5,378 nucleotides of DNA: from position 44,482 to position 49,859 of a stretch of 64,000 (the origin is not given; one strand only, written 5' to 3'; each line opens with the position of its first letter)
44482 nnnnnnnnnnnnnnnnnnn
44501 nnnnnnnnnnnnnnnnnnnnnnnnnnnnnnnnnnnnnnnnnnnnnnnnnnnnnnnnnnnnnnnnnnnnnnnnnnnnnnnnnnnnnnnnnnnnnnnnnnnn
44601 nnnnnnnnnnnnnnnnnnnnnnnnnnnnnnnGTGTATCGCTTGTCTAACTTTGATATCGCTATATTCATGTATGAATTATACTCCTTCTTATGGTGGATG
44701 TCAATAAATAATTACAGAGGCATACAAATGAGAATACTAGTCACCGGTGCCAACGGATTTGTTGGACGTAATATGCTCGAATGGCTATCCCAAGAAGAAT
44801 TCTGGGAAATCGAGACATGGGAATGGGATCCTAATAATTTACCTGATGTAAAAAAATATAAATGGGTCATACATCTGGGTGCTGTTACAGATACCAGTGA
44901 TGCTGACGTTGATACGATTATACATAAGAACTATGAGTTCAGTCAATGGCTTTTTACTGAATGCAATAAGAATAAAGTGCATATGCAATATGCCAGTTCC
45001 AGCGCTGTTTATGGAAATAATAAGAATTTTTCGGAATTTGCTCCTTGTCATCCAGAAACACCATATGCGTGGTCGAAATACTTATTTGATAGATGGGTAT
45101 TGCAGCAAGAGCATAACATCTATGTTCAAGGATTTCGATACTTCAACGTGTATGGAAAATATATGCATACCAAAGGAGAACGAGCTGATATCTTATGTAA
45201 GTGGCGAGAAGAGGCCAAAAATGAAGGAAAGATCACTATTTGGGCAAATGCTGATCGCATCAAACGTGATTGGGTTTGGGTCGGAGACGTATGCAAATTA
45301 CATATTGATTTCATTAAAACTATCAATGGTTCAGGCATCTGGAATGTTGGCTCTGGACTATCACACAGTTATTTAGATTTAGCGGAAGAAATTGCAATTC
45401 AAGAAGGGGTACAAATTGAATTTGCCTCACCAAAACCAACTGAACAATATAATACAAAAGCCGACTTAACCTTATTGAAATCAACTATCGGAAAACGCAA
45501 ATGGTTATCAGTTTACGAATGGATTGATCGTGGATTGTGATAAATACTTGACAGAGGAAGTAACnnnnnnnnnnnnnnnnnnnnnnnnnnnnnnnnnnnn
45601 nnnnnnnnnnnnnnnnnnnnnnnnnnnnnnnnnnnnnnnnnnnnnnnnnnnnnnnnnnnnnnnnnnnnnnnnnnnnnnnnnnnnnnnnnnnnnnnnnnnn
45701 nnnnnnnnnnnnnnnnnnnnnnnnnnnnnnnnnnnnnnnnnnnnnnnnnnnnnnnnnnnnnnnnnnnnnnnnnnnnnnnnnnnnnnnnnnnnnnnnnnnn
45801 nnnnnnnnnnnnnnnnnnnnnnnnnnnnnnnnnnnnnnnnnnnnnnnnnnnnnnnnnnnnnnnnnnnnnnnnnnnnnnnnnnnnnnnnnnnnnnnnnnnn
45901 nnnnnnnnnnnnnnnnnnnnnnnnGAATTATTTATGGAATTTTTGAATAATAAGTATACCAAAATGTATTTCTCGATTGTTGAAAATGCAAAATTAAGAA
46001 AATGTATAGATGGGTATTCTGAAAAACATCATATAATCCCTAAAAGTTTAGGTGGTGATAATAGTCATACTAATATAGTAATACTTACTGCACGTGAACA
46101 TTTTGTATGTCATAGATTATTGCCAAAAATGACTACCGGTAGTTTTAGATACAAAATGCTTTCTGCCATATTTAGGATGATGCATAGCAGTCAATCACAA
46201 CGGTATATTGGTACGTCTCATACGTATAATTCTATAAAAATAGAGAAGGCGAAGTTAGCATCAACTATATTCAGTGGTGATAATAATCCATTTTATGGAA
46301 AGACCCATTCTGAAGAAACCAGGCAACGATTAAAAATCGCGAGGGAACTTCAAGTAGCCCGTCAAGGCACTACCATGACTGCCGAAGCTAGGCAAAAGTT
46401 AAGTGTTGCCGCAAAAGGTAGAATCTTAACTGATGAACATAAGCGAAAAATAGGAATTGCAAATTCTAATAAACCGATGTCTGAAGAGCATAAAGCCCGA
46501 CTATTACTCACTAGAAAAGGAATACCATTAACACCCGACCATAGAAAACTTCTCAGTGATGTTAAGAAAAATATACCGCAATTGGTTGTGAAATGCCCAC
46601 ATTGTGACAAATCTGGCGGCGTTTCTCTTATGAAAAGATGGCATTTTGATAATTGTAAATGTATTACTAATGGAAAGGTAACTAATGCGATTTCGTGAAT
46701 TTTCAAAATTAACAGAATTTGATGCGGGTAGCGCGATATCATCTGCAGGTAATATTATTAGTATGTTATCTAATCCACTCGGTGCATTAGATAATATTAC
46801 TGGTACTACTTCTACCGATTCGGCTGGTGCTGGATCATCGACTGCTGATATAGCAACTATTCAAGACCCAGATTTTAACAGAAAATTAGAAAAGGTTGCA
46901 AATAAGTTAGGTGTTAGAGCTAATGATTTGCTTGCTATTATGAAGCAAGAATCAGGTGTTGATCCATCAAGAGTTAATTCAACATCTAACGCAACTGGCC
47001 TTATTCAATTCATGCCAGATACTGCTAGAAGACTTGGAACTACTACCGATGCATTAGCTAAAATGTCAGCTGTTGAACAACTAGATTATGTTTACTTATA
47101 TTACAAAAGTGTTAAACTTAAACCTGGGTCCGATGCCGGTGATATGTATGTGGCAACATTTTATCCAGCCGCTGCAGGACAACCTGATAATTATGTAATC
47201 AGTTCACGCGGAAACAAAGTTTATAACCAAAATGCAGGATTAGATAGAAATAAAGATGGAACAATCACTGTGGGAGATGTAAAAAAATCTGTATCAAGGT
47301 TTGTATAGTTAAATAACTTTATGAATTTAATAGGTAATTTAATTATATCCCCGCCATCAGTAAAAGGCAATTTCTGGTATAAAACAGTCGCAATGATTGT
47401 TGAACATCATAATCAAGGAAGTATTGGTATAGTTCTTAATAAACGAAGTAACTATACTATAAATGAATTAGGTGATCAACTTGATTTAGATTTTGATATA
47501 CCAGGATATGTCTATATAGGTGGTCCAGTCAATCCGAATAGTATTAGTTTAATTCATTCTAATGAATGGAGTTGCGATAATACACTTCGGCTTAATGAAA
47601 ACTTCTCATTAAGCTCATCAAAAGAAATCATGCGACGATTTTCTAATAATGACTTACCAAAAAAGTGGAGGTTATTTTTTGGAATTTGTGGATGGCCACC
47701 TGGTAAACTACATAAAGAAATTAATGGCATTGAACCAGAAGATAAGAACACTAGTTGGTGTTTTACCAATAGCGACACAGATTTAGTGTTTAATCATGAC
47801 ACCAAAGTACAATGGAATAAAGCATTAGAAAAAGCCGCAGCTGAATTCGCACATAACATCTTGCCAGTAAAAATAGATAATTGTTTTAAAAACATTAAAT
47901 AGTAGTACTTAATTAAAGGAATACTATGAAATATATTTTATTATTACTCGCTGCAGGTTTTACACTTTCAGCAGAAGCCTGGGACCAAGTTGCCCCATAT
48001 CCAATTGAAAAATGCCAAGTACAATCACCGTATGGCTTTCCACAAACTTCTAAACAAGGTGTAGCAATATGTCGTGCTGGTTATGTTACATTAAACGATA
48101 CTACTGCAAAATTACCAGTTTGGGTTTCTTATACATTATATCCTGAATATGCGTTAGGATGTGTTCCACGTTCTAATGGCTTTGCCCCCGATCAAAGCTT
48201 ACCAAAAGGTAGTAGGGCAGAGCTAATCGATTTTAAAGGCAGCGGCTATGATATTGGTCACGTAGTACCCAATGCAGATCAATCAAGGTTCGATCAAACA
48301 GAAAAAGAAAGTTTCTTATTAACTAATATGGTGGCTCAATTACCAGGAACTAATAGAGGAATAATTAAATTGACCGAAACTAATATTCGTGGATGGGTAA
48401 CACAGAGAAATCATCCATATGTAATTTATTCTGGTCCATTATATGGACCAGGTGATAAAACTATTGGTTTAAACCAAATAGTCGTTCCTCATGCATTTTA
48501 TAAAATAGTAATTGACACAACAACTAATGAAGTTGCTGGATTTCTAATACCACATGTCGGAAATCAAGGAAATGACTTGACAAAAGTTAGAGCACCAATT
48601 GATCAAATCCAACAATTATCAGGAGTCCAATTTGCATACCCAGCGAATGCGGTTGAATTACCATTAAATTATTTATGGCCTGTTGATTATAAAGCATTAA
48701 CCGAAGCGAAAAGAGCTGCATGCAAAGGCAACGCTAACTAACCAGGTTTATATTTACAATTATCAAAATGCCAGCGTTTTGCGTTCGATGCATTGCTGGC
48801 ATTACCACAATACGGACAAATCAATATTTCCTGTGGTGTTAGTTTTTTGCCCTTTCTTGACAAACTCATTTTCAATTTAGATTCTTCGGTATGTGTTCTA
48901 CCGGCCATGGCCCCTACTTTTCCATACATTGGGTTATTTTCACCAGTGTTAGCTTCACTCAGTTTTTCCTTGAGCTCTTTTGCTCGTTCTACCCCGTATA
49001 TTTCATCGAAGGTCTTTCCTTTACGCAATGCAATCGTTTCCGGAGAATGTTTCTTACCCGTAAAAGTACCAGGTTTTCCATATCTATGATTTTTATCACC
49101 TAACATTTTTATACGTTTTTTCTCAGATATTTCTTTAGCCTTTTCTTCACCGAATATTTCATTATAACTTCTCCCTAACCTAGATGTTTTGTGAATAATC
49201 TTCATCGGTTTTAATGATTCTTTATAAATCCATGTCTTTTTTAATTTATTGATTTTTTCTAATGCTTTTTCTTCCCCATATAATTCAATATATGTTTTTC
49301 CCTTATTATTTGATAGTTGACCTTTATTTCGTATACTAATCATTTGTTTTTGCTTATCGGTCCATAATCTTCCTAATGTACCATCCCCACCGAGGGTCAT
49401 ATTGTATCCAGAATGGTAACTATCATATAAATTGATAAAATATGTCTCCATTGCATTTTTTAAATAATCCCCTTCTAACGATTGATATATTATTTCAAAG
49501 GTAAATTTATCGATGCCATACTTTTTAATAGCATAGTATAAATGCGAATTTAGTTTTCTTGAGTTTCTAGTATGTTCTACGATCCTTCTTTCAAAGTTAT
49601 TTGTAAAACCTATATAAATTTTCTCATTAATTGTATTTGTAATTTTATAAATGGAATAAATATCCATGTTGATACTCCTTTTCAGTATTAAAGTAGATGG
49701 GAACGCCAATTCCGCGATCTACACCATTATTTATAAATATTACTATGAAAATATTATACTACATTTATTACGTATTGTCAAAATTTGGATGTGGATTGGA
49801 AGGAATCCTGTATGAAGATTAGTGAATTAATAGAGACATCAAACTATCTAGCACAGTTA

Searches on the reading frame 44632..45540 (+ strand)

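Call 89: search_protein_families(library=pfam, max_evalue=0.0001, proteins=[window:44632-45540:+])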
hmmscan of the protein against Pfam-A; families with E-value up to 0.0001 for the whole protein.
window:44632-45540:+ (302 aa): 4 families
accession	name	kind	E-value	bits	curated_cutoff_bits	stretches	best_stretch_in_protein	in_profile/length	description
PF01370.27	Epimerase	-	2.2e-30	106.3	20.9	1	35-240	1-240/240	NAD dependent epimerase/dehydratase family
PF16363.11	GDP_Man_Dehyd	-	1.3e-17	64.7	27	1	111-269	116-277/332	GDP-mannose 4,6 dehydratase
PF04321.23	RmlD_sub_bind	-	2.5e-15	56.8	27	1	33-278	1-251/287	RmlD substrate binding domain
PF01073.25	3Beta_HSD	-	5.3e-09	35.9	22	1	75-226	66-227/280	3-beta hydroxysteroid dehydrogenase/isomerase family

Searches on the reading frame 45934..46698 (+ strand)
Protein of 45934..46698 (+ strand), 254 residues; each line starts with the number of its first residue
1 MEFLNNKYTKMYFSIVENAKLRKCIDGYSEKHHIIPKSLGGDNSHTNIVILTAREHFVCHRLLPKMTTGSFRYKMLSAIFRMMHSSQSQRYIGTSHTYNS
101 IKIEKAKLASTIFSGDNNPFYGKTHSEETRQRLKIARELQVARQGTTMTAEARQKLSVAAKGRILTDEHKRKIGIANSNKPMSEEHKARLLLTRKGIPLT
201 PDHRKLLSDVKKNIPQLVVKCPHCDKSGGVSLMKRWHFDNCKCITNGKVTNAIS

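Call 89: search_protein_families(library=pfam, max_evalue=0.0001, proteins=[window:45934-46698:+])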
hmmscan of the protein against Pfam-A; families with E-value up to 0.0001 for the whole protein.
window:45934-46698:+ (254 aa): 1 family
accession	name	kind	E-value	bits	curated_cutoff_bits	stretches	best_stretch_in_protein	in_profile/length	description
PF07460.16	NUMOD3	-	1.6e-15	57.2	20.4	1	105-133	9-36/37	NUMOD3 motif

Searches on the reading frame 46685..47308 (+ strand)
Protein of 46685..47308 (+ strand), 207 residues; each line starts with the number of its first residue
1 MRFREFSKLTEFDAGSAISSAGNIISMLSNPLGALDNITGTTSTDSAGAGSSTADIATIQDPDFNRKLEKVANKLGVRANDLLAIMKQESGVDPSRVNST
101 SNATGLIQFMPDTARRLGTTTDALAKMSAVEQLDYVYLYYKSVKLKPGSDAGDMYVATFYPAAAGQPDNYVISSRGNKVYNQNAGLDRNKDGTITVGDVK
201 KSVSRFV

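Call 89: search_protein_families(library=pfam, max_evalue=0.0001, proteins=[window:46685-47308:+])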
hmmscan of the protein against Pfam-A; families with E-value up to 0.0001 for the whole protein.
window:46685-47308:+ (207 aa): 2 families
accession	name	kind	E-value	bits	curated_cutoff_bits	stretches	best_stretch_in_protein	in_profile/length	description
PF01464.25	SLT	-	2.3e-09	37.3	21.3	1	70-120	5-54/117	Transglycosylase SLT domain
PF18013.6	Phage_lysozyme2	-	6.9e-05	23.5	28.2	0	82-121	23-65/140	Phage tail lysozyme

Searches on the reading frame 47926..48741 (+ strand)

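Call 89: search_protein_families(library=pfam, max_evalue=0.0001, proteins=[window:47926-48741:+])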
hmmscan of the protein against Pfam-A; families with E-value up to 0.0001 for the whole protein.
window:47926-48741:+ (271 aa): 1 family
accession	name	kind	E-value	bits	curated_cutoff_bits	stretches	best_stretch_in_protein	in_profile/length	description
PF01223.29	Endonuclease_NS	-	5.3e-35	121.5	23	1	36-237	8-217/223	DNA/RNA non-specific endonuclease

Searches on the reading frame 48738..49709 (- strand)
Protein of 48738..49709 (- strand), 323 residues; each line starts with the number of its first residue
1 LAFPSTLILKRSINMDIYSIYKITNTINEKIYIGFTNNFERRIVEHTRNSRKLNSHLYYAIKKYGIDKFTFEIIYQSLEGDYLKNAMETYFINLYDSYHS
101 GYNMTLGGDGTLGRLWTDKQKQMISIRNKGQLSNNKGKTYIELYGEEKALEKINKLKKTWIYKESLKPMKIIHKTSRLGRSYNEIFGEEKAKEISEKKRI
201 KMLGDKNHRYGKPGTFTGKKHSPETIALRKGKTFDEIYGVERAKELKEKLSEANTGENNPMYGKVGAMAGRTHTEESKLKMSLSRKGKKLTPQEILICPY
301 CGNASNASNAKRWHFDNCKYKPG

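Call 89: search_protein_families(library=pfam, max_evalue=0.0001, proteins=[window:48738-49709:-])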
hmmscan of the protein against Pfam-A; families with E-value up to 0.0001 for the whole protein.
window:48738-49709:- (323 aa): 2 families
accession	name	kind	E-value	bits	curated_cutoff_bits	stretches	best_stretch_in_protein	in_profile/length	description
PF07460.16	NUMOD3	-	2.3e-15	56.7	20.4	1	244-265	6-27/37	NUMOD3 motif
PF01541.30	GIY-YIG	-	5.8e-08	33.4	22.6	1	18-103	2-78/78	GIY-YIG catalytic domain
